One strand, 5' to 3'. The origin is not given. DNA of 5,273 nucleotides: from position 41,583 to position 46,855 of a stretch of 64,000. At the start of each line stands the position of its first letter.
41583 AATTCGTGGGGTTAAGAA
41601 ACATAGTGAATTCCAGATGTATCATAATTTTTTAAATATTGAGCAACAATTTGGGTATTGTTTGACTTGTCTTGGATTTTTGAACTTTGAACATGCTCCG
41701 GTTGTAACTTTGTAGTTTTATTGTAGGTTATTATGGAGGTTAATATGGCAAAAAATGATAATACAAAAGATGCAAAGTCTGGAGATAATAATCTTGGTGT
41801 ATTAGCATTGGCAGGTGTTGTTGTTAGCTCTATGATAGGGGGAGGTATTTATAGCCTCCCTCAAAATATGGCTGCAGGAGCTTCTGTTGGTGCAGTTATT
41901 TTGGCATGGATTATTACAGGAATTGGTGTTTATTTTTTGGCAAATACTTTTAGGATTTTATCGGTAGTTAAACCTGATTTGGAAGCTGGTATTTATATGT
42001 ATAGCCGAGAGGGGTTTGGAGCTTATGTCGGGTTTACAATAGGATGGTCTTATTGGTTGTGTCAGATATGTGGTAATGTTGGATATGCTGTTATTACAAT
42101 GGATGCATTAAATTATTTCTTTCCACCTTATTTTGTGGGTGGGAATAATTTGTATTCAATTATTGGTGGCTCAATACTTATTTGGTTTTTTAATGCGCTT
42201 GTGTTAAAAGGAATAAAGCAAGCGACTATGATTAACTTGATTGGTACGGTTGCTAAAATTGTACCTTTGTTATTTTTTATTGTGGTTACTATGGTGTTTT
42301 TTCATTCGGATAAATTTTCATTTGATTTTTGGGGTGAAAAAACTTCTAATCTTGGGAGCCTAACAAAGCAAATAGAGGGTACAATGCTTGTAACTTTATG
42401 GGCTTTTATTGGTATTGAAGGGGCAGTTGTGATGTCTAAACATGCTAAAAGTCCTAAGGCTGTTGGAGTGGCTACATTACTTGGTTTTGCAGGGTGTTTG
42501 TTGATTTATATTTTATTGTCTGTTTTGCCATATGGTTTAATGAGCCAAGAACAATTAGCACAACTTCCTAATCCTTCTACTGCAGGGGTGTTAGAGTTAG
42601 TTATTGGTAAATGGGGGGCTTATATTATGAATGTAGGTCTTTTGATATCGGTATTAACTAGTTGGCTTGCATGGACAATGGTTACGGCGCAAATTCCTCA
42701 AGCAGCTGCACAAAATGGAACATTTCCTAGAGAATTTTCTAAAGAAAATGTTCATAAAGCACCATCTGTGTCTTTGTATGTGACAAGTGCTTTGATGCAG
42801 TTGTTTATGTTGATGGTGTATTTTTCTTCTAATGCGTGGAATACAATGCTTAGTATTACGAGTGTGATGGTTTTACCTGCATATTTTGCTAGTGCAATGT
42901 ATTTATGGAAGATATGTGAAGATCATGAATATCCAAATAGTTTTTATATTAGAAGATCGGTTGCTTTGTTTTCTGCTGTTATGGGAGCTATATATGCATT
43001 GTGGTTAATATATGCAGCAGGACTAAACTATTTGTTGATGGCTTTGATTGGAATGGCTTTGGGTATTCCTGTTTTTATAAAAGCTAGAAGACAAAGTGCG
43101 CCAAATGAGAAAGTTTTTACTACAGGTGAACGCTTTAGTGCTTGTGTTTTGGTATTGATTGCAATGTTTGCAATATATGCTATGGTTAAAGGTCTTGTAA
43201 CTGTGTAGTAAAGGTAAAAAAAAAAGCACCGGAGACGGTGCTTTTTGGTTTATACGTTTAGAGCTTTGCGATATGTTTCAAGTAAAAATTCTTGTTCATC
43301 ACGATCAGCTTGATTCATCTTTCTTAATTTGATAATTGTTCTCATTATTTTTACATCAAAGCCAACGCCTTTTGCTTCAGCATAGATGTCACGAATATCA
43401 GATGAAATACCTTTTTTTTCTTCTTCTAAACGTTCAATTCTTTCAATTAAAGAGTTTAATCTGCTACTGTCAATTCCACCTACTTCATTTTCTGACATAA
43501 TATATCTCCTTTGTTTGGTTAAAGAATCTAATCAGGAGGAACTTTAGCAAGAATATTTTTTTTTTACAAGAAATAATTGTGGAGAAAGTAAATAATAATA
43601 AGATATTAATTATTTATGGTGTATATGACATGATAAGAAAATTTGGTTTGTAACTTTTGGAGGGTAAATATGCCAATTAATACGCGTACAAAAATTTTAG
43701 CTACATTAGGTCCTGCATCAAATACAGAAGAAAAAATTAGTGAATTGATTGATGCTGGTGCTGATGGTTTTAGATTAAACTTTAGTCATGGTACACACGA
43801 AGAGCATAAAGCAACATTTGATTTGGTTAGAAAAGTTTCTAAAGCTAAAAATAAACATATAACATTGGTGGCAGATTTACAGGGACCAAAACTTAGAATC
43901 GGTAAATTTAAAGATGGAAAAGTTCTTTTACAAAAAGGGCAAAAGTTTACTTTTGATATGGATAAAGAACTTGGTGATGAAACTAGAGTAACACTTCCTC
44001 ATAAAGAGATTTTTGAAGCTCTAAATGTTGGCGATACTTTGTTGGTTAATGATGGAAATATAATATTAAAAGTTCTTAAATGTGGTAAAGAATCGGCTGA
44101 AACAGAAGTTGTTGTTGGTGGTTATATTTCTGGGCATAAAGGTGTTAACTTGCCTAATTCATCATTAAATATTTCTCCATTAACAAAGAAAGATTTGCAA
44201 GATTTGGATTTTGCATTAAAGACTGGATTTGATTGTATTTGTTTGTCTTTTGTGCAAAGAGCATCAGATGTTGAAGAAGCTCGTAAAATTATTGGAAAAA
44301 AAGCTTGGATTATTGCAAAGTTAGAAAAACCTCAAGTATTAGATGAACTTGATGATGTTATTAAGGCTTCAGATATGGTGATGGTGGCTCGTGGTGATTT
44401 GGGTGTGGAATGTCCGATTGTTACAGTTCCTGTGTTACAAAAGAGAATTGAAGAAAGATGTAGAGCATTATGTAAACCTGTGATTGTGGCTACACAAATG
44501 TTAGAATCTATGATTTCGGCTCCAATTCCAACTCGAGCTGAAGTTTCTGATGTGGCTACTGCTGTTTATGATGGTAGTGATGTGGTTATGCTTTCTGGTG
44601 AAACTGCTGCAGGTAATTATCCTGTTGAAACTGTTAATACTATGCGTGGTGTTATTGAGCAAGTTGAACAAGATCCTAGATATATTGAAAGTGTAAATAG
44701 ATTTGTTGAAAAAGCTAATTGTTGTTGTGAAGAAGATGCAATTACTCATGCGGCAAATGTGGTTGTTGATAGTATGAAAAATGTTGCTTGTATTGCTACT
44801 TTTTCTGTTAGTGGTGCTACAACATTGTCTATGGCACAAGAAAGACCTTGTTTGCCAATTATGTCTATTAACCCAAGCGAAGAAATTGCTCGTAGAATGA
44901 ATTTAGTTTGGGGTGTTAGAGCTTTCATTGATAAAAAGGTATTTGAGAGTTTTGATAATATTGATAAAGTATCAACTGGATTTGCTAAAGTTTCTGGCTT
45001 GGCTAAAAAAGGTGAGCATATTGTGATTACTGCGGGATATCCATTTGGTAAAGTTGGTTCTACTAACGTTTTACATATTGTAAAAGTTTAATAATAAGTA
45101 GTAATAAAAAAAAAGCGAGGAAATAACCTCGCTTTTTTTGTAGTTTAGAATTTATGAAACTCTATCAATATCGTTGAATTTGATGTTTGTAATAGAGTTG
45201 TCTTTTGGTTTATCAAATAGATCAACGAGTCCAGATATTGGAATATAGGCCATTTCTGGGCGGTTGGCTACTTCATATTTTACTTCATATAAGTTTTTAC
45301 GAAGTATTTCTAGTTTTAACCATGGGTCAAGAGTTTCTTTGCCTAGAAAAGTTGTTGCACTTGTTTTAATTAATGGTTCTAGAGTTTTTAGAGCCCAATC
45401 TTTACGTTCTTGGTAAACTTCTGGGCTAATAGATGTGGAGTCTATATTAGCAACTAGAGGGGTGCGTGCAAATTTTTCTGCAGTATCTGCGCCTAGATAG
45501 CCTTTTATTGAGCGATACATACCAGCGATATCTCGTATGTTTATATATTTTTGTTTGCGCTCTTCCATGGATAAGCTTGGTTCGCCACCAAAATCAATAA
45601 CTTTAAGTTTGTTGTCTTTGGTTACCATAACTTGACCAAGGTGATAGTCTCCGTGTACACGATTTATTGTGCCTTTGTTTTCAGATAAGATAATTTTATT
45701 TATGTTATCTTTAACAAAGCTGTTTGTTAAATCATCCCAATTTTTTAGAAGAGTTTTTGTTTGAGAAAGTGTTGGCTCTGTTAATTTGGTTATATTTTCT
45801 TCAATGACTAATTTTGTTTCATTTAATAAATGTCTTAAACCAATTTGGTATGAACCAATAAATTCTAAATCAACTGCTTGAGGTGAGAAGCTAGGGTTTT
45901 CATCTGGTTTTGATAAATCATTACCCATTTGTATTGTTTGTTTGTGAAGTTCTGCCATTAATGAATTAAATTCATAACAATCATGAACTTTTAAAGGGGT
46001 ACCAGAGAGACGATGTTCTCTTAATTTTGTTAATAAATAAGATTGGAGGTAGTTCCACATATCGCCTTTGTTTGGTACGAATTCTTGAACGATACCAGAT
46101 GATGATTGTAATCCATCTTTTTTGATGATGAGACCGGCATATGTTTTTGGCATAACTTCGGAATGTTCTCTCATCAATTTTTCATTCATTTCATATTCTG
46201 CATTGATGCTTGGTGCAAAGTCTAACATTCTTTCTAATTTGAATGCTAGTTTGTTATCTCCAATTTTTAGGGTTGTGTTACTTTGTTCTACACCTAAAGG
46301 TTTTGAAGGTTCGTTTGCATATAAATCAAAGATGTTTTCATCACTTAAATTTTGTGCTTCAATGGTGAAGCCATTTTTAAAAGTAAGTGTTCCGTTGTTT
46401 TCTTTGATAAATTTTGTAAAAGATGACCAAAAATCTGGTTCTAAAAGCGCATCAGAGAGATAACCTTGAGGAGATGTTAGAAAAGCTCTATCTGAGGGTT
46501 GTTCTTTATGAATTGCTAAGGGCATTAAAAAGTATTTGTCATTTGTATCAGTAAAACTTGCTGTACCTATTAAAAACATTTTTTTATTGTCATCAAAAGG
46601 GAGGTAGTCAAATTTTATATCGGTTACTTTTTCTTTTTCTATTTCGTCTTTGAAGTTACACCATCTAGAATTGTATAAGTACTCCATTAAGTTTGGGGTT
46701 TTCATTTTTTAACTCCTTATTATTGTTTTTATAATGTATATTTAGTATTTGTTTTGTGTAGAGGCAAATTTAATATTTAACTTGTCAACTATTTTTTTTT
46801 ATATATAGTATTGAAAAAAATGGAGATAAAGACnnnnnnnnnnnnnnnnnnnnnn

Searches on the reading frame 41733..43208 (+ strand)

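Call 50: search_protein_families(library=ncbifam, proteins=[window:41733-43208:+], max_evalue=0.00001)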
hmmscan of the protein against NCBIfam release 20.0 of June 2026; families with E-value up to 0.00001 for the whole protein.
window:41733-43208:+ (491 aa): 17 families
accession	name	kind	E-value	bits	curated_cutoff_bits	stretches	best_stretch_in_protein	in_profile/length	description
TIGR00905.1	2A0302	subfamily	1.9e-171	571.1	409.05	1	18-490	6-472/473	basic amino acid/polyamine antiporter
TIGR03810.1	arg_ornith_anti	equivalog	1.7e-150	501.8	591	1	20-491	2-468/468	arginine-ornithine antiporter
NF040512.1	histam_anti_2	exception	4.9e-135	450.9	725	1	18-485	2-477/477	histidine-histamine antiporter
NF007929.0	PRK10644.1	equivalog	4.6e-47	160.7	574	1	16-443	5-419/445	arginine/agmatine antiporter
TIGR04298.1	his_histam_anti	equivalog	1.8e-34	119.7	750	1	21-448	2-424/429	histidine-histamine antiporter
NF007938.0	PRK10655.1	equivalog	7.2e-34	117.7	409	1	17-448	4-424/438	putrescine-ornithine antiporter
NF007754.0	PRK10435.1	equivalog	2.5e-33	115.8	585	1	19-453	5-427/443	cadaverine/lysine antiporter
TIGR00909.1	2A0306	subfamily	7.2e-30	104.3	556.8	1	20-447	4-425/429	amino acid transporter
TIGR04299.1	antiport_PotE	equivalog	4.6e-23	82.1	560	1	19-443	4-417/430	putrescine-ornithine antiporter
NF053761.1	BrChAATpBcaP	equivalog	2.8e-21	76.1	690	1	11-454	14-455/460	branched-chain amino acid transporter BcaP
NF008245.0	PRK11021.1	equivalog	1.7e-11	43.8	284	1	19-429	6-397/419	L-methionine/branched-chain amino acid transporter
TIGR00906.1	2A0303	subfamily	4e-10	38.7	681.7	1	21-380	33-415/602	cationic amino acid transport permease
TIGR01773.1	GABAperm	equivalog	8.6e-09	34.6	678.1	1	20-375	18-365/452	GABA permease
TIGR00908.1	2A0305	equivalog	1.3e-06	27.6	381.75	1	20-381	8-359/442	ethanolamine permease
NF008094.0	PRK10836.1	subfamily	2.5e-06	26.5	735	1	7-380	3-381/489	amino acid permease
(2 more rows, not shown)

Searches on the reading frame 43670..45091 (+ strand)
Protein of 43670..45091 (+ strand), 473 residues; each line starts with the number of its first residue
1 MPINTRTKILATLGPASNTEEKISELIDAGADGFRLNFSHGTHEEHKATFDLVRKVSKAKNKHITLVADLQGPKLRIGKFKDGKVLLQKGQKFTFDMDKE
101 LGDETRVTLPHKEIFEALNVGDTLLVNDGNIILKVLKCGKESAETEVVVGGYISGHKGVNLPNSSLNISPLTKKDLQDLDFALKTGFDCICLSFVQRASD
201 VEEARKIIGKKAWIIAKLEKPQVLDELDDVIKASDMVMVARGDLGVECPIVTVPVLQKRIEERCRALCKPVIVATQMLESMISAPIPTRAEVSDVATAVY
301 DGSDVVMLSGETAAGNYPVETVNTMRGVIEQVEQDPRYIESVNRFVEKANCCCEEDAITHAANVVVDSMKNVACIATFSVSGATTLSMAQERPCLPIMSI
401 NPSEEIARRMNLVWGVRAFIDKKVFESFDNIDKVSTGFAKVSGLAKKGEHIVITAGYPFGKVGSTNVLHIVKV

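Call 50: search_protein_families(library=ncbifam, proteins=[window:43670-45091:+], max_evalue=0.00001)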
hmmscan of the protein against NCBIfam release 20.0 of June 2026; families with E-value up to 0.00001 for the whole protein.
window:43670-45091:+ (473 aa): 7 families
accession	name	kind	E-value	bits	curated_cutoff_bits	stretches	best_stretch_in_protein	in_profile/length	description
NF004886.0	PRK06247.1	subfamily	2e-179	597.2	623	1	3-472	3-469/476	pyruvate kinase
NF004491.0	PRK05826.1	subfamily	2.5e-152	507.7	432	1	4-473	4-475/477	pyruvate kinase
TIGR01064.1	pyruv_kin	equivalog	1.5e-147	492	306.4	1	6-473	2-476/476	pyruvate kinase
NF004978.0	PRK06354.1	subfamily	2.6e-145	485.2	462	1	4-470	7-475/590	pyruvate kinase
NF006664.0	PRK09206.1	equivalog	2.6e-104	349.4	686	1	6-470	3-467/470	pyruvate kinase PykF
NF005234.0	PRK06739.1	equivalog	1.3e-88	297.4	564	1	10-333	6-329/352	pyruvate kinase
NF011314.0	PRK14725.1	equivalog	8.1e-52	176.4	642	2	94-341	349-602/614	pyruvate kinase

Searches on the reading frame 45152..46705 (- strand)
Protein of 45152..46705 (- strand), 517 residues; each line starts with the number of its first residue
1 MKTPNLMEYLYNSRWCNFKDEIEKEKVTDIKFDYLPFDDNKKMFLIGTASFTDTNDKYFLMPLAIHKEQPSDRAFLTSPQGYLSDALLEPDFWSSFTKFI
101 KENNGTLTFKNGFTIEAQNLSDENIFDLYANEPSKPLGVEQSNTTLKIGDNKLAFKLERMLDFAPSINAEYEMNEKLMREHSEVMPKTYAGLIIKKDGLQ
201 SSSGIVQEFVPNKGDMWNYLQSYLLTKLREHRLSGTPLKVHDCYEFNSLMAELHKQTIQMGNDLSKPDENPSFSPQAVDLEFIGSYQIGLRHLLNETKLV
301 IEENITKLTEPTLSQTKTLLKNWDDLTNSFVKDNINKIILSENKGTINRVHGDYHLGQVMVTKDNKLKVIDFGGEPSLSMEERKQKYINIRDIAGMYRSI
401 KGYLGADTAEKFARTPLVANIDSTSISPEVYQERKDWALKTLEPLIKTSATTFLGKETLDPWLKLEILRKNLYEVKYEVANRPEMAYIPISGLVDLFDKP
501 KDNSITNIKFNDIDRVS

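Call 51: search_protein_families(library=ncbifam, proteins=[window:45152-46705:-], max_evalue=0.00001)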
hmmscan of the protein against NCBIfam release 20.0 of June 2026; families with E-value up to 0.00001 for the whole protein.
window:45152-46705:- (517 aa): 3 families
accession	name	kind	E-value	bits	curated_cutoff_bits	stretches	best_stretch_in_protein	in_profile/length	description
TIGR02457.1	TreS_Cterm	hypoth_equivalog_domain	2.4e-55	188.2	375.05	1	6-495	32-527/529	putative maltokinase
NF011293.0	PRK14705.1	equivalog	2.2e-15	55.4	2376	1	341-496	325-469/1224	1,4-alpha-glucan branching enzyme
NF041273.1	GlcN_kinase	equivalog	5.5e-13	48.9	550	1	345-401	252-307/391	glucosamine kinase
